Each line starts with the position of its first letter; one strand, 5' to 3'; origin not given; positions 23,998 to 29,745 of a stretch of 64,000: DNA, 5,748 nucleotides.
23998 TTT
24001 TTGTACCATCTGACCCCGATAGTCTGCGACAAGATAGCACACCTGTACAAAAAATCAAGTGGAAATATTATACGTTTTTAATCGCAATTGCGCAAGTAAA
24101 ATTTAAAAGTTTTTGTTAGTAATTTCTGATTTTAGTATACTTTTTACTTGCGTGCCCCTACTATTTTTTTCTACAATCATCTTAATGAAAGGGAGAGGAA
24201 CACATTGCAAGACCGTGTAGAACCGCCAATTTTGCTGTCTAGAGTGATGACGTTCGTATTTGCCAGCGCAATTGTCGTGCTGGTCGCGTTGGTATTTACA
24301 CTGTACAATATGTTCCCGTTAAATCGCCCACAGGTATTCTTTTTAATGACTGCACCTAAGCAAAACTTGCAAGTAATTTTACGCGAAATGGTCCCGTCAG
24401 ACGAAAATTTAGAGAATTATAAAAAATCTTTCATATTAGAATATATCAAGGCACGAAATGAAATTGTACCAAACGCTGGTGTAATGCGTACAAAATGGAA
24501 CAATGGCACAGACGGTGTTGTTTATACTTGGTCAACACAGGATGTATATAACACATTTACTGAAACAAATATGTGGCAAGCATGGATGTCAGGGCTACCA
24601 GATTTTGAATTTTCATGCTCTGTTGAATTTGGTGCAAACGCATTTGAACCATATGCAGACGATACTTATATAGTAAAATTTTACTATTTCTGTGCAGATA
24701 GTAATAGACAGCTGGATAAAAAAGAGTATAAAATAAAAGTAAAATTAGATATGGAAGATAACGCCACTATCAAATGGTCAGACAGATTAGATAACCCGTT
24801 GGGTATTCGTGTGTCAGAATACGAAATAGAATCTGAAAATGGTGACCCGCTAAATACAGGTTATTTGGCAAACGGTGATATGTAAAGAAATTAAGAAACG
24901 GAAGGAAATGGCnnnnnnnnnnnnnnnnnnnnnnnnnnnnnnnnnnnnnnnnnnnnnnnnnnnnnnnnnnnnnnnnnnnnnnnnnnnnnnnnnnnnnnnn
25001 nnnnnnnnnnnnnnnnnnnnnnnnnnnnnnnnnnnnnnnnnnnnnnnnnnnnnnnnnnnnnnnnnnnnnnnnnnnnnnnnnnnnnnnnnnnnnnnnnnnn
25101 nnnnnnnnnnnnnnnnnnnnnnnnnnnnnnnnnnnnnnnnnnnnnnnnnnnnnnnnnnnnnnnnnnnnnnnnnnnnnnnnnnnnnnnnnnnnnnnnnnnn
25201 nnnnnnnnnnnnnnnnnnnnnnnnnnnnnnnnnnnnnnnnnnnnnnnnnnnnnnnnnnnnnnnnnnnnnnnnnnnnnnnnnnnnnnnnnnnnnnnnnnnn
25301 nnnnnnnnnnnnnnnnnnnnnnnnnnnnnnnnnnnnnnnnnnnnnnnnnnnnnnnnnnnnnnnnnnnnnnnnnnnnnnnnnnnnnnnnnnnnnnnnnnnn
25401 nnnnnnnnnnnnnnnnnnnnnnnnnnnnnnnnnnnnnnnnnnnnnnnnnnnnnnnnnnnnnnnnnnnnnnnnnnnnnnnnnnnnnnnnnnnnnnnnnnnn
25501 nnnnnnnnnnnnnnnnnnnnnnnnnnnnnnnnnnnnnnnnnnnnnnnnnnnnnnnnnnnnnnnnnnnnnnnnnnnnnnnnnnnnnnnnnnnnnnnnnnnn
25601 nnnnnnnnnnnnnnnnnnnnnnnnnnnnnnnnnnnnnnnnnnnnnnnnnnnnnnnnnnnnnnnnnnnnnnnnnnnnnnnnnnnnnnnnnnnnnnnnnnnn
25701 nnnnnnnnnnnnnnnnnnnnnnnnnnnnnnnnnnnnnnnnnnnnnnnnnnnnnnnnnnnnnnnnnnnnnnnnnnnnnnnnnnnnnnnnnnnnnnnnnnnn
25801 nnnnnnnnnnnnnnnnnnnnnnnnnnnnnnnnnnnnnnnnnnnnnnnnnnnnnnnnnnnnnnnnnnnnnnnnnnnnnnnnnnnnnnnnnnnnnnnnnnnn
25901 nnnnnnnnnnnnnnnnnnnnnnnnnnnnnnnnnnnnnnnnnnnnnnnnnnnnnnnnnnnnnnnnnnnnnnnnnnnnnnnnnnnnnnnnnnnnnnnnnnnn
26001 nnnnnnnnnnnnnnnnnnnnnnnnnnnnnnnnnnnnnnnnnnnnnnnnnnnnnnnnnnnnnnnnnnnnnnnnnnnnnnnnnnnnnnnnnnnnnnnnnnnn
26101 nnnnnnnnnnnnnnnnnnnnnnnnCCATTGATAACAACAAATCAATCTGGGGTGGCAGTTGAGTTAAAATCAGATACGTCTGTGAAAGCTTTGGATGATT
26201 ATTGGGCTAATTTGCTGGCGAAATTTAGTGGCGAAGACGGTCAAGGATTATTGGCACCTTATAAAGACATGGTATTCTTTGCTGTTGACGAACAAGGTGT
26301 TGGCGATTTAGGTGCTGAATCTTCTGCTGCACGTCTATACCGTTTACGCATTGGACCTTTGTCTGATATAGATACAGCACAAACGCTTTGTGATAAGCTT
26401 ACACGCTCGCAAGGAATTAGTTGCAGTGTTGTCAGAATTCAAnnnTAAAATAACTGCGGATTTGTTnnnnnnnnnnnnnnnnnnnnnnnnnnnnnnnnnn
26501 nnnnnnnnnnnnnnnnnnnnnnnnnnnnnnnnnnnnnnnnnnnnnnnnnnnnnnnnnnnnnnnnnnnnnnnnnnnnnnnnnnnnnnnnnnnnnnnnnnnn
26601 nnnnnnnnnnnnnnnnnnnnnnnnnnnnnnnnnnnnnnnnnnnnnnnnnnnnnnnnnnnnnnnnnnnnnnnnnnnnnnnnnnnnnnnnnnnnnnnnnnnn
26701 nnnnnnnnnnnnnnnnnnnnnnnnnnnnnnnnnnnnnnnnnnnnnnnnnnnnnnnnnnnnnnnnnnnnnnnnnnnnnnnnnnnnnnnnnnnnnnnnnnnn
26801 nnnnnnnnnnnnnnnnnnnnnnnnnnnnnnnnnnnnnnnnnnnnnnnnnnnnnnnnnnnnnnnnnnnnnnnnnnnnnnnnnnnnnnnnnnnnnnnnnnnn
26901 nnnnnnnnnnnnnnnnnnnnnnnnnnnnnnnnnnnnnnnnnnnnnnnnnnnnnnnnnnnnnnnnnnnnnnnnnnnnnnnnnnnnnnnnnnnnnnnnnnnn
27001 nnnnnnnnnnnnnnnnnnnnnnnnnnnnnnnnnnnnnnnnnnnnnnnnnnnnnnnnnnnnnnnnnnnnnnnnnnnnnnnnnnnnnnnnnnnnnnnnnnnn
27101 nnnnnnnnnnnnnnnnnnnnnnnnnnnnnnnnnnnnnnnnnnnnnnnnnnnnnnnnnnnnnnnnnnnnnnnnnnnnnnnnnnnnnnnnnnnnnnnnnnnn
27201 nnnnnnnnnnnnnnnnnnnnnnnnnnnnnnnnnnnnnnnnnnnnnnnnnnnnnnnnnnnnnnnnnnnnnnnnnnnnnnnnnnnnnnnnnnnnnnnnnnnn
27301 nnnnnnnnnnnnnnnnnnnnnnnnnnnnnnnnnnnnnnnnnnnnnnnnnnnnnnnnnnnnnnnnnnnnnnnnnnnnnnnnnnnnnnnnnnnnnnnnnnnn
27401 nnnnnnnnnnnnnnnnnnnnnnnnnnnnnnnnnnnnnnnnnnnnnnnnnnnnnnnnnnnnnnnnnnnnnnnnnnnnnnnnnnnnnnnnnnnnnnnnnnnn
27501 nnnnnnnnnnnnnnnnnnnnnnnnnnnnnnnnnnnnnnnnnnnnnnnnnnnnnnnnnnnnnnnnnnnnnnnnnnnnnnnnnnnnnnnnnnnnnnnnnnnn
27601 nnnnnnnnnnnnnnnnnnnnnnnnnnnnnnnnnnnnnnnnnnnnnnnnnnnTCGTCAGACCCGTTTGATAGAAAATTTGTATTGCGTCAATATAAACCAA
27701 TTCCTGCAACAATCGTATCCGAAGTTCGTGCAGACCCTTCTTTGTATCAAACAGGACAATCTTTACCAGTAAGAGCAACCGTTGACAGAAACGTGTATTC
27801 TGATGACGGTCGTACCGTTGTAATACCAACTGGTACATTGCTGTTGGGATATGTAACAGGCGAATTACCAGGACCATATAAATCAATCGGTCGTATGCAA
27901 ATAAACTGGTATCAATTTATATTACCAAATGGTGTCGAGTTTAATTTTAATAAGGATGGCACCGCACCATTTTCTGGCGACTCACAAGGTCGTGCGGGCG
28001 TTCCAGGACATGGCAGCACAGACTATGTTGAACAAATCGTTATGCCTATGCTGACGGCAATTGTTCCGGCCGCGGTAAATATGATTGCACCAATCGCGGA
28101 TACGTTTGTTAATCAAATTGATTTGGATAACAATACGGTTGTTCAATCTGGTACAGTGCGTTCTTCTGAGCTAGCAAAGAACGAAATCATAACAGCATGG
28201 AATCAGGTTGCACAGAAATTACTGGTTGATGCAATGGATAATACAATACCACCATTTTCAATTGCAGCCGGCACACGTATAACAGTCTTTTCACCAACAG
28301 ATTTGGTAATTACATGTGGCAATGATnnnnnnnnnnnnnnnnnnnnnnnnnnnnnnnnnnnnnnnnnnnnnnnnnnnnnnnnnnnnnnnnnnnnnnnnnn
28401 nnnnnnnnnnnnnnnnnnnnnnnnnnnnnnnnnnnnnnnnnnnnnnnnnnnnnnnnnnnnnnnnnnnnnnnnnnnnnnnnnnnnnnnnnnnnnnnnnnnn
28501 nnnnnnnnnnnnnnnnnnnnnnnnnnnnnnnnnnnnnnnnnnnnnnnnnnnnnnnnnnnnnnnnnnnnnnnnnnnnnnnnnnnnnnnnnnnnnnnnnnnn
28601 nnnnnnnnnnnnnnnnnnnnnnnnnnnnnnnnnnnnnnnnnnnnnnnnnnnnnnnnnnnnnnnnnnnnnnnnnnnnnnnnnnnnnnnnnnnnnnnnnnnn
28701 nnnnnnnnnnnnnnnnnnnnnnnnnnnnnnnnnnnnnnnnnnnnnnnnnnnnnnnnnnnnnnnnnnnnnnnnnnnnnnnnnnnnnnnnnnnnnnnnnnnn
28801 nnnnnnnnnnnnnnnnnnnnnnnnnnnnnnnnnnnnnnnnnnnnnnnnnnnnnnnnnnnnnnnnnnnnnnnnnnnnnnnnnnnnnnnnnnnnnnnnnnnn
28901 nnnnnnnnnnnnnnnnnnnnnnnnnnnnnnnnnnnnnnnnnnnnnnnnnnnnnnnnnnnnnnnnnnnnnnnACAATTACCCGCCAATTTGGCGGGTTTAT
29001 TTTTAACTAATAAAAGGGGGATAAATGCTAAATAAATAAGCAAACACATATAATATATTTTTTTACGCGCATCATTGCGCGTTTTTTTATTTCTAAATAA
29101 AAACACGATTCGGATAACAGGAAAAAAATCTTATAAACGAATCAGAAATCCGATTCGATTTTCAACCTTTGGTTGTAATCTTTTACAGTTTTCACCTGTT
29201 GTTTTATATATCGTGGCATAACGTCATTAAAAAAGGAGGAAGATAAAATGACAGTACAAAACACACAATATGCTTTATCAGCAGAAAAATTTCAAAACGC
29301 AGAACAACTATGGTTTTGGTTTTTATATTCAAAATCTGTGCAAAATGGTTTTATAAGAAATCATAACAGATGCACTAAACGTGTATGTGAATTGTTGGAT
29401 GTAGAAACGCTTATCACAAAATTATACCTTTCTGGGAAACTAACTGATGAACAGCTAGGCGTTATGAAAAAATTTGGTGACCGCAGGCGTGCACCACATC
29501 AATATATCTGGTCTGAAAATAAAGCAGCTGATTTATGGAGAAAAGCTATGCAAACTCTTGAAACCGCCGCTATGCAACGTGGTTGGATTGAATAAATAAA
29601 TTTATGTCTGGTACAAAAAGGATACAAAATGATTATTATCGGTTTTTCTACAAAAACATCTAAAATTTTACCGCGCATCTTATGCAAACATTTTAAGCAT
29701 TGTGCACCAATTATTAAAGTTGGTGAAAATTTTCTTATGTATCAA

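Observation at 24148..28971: Stand-alone VirB8-VirB9-VirB10-like type IV secretion core module with a SPOR-domain VirB9 and an oversized Cys-rich VirB10, and no ATPase genes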

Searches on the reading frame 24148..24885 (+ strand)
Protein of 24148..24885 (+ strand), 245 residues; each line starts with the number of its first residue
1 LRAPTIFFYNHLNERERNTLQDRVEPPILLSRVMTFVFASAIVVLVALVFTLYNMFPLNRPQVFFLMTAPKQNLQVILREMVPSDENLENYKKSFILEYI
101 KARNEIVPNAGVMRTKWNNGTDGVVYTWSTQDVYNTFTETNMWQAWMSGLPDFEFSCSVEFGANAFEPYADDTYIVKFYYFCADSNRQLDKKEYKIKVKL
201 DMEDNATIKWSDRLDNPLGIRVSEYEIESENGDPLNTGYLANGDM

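Call 4: search_protein_families(library=pfam, proteins=[window:24148-24885:+], max_evalue=1)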
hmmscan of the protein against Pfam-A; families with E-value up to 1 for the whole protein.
window:24148-24885:+ (245 aa): 1 family
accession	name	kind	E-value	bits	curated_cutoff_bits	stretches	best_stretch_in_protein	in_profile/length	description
PF04335.19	VirB8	-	3.2e-12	47.2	23.2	1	18-230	4-213/213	VirB8 protein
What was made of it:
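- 24148..24885 (+): VirB8-like bitopic inner-membrane protein. It has a transmembrane helix at about residues 34-56 and a periplasmic NTF2-like domain. The probable true start is the TTG at 24205. Pfam PF04335 3.2e-12, 47.2 bits, above the gathering cut-off (call 4).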

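Call 5: search_protein_families(library=ncbifam, proteins=[window:24148-24885:+], max_evalue=1)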
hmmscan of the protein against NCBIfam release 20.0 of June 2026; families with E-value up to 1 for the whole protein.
window:24148-24885:+ (245 aa): 1 family
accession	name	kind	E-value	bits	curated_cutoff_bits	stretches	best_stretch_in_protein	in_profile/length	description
NF010439.0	PRK13865.1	equivalog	0.0029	17.1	188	1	30-104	36-110/237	type IV secretion system protein VirB8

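Call 24: search_solved_structures(query=window:24148-24885:+, max_evalue=1)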
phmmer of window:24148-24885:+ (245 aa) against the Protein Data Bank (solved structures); distinct sequences matched with E-value up to 1: 7.
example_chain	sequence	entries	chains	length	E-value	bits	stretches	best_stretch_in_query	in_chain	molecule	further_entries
4kz1_A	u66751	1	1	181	0.034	16.9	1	171-229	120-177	VirB8 protein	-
4mei_A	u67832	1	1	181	0.13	15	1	195-229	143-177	VirB8 protein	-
4lso_A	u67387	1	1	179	0.27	14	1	174-229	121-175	Type IV secretion system protein virB8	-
6m9c_A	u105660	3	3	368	0.34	13.6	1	113-163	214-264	SEDOLISIN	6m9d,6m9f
6m8w_A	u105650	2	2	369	0.34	13.6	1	113-163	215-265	SEDOLISIN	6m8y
1nlu_A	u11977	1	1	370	0.34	13.6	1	113-163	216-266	SEDOLISIN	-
1ga1_A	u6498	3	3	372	0.34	13.6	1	113-163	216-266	SERINE-CARBOXYL PROTEINASE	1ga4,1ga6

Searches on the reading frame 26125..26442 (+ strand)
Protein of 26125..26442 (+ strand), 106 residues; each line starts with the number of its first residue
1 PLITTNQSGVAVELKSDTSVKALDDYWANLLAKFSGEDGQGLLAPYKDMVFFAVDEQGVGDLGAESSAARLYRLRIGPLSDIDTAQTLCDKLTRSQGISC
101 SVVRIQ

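Call 76: search_solved_structures(query=A6, max_evalue=10, show_alignments=2)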
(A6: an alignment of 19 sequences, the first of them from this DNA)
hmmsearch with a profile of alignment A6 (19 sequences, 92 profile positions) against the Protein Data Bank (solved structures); distinct sequences matched with E-value up to 10: 3.
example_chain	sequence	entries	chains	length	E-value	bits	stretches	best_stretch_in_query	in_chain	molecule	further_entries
1x60_A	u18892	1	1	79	0.97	13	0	57-88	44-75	Sporulation-specific N-acetylmuramoyl-L-alanine amidase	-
7uve_A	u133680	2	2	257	1.3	12.6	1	22-50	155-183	Histone-lysine N-methyltransferase eggless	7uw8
8gr2_A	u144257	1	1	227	2.5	11.7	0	17-50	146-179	DUF459 domain-containing protein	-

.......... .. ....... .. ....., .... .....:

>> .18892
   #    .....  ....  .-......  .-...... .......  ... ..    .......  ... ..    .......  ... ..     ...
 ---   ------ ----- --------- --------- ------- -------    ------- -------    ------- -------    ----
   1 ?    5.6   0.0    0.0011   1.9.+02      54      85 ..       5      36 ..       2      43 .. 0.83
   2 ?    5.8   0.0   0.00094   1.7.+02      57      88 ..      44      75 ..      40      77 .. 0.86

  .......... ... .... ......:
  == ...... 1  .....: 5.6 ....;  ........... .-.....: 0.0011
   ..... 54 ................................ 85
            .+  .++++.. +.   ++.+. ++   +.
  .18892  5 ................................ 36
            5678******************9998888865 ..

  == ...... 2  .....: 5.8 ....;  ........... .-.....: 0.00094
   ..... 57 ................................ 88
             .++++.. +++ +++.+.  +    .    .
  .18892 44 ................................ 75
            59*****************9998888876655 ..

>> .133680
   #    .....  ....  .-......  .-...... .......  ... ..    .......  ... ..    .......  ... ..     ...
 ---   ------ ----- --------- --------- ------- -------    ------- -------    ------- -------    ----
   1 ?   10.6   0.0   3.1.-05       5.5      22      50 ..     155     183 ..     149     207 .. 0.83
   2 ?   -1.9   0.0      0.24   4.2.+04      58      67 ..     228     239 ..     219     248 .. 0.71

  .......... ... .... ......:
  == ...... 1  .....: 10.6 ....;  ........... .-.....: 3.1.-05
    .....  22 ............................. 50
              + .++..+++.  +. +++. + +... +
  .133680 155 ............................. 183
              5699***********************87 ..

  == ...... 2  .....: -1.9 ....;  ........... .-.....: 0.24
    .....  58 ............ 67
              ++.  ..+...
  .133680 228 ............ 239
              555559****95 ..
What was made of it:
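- On SPOR domain (PF05036): The PDB profile hit to CwlC is only E = 0.97 (call 76).
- Closest known: SPOR-domain proteins. Same: The weak best PDB hit of its profile is the CwlC SPOR domain (call 76).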

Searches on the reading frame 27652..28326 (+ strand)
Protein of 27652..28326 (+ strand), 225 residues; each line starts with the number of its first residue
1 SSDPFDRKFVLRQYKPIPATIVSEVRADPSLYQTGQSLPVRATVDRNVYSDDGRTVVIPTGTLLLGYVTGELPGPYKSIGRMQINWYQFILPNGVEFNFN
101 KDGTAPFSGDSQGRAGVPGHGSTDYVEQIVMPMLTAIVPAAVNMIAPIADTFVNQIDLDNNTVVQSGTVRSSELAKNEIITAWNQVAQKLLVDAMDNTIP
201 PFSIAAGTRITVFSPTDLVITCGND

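Call 73: search_dna_similar(query=window:27652-28326:+, collection=plasmids, mode=protein, max_evalue=0.001, max_rows=15)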
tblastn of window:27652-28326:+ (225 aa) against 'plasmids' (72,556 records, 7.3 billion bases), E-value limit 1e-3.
Records with a match: 383; places in all: 388; records where one place covers at least 80% of the query: 199.
Best place of each record, by identity: <60% 383.
By first word of the organism name: Rhizobium 71; Agrobacterium 58; Acinetobacter 48; Sinorhizobium 37; Campylobacter 33; Mesorhizobium 24; Methylocystis 15; Brucella 6; Ensifer 5; Phaeobacter 5; and 49 more.
By predicted mobility (MOB-suite, as given by PLSDB): conjugative 236; non-mobilizable 140; mobilizable 7.
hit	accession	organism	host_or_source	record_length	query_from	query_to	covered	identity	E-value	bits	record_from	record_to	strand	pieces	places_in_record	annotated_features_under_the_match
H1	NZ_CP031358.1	Erythrobacter aureus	marine sediment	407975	1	220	98%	31.6%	5e-13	74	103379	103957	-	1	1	TrbI/VirB10 family protein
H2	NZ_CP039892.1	Agrobacterium tumefaciens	-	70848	6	218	95%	32.1%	1e-14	79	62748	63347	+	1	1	virB10: type IV secretion system protein VirB10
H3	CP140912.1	Sinorhizobium medicae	Medicago lupulina,whole organism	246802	6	225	98%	30.8%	2e-14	79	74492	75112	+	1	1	none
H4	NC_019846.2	Sinorhizobium meliloti GR4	-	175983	6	225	98%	30.7%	1e-14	79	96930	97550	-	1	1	virB10: type IV secretion system protein VirB10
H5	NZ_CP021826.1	Sinorhizobium meliloti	Medicago truncatula,Single Cell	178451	6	225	98%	30.7%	1e-14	79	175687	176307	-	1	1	virB10: type IV secretion system protein VirB10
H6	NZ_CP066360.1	Sinorhizobium meliloti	Medicago lupulina L.,nodules of ...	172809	6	225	98%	30.7%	2e-14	79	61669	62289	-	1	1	virB10: type IV secretion system protein VirB10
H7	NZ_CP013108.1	Sinorhizobium americanum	Vachellia farnesiana,cell culture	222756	6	225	98%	30.7%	2e-14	79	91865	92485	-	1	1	virB10: type IV secretion system protein VirB10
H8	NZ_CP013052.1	Sinorhizobium americanum CCGM7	Phaseolus vulgaris,root nodules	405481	6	225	98%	30.7%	2e-14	79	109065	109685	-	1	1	virB10: type IV secretion system protein VirB10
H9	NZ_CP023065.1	Sinorhizobium sp. CCBAU 05631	G.max,nodule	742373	6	225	98%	30.7%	2e-14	79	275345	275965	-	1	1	virB10: type IV secretion system protein VirB10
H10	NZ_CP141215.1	Sinorhizobium meliloti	alfalfa,Isolate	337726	6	225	98%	30.7%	3e-14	78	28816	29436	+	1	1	virB10: type IV secretion system protein VirB10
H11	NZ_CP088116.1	Sinorhizobium meliloti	cell culture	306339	6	225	98%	30.7%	4e-14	78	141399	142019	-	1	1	virB10: type IV secretion system protein VirB10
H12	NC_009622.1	Sinorhizobium medicae WSM419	-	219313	6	225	98%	30.7%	4e-14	78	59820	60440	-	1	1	virB10: type IV secretion system protein VirB10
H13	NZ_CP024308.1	Sinorhizobium fredii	Phaseolus vulgaris,cell culture,plant ...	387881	6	225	98%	30.7%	1e-13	77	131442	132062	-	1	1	virB10: type IV secretion system protein VirB10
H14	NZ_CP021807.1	Sinorhizobium meliloti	Medicago truncatula,Single Cell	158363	6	225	98%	30.2%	5e-14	78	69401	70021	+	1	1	virB10: type IV secretion system protein VirB10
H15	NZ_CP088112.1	Sinorhizobium medicae WSM1115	cell culture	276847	6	225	98%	30.2%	5e-14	77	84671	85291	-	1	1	virB10: type IV secretion system protein VirB10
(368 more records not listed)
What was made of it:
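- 27652..28314 (+): VirB10 beta-barrel domain (residues 396-616). It includes two long, partly hydrophobic helices (residues 518-553 and 566-593) in the position of the outer-membrane 'antenna'. About 31% identity to plasmid VirB10 proteins (call 73).
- Closest known: VirB7/VirB9/VirB10 outer-membrane core complex of type IVA systems. Same: The closest plasmid homologues are Rhizobiaceae VirB10 proteins, at about 31% identity (call 73).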

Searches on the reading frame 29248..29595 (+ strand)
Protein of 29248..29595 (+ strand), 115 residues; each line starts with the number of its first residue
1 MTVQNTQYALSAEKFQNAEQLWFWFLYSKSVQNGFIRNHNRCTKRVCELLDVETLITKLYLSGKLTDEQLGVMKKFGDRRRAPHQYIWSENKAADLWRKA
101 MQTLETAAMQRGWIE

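Call 4: search_protein_families(library=pfam, proteins=[window:29248-29595:+], max_evalue=1)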
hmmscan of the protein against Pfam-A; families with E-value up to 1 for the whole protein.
window:29248-29595:+ (115 aa): 1 family
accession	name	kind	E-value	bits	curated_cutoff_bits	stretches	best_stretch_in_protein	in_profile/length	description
PF14178.11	YppF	-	0.19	12.1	24.7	1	31-66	6-38/59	YppF-like protein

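Call 5: search_protein_families(library=ncbifam, proteins=[window:29248-29595:+], max_evalue=1)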
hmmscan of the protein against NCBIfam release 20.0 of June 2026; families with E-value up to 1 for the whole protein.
window:29248-29595:+ (115 aa): 0 families
